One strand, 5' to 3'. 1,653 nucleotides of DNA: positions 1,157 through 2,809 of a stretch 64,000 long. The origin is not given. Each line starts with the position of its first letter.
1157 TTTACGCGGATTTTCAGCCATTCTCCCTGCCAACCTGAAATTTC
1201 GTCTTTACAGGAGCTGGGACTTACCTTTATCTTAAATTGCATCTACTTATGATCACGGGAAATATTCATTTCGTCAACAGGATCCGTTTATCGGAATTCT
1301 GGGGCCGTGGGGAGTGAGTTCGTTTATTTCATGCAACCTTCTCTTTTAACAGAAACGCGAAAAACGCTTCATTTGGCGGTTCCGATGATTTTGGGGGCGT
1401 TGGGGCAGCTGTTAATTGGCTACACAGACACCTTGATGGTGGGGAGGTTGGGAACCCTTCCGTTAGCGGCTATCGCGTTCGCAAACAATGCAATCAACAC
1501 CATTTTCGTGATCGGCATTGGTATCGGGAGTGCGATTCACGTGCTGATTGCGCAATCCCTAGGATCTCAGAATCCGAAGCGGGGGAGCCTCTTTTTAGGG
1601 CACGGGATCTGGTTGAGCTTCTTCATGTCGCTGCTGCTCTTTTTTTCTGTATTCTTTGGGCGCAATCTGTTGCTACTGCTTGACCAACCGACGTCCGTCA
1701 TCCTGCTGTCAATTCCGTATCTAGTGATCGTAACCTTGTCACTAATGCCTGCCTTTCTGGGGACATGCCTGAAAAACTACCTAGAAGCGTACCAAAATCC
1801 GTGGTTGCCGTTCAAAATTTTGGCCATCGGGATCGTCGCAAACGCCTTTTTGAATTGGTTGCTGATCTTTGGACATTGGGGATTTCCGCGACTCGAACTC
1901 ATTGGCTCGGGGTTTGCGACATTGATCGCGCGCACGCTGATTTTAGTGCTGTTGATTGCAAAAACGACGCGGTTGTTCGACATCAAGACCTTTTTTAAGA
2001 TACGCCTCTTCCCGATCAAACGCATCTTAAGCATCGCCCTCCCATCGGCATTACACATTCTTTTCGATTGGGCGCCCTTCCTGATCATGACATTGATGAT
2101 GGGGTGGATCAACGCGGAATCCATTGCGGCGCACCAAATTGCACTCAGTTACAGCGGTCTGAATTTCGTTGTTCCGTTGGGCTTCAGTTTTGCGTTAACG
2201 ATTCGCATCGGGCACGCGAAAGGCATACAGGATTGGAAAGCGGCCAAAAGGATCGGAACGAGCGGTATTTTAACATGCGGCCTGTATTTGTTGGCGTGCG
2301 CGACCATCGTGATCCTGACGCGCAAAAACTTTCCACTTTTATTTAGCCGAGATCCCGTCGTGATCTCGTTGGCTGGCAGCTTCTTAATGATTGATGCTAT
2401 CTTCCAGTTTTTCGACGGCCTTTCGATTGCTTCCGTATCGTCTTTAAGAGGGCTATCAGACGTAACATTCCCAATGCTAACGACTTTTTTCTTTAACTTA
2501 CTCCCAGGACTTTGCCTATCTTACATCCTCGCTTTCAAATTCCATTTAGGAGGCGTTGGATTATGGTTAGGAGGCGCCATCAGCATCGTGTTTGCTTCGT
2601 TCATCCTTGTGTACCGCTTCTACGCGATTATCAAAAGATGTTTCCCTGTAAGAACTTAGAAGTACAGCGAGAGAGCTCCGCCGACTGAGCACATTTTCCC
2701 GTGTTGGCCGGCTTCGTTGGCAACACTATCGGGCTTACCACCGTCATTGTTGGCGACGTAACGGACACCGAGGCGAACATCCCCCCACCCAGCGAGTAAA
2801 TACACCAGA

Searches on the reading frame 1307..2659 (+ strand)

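Call 63: search_protein_families(library=pfam, proteins=[window:1307-2659:+], max_evalue=0.00001)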
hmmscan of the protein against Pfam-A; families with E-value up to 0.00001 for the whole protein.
window:1307-2659:+ (450 aa): 1 family
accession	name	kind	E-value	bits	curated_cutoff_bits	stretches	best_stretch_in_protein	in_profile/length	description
PF01554.23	MatE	-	9.2e-49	165.7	24.9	2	26-185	1-161/161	MatE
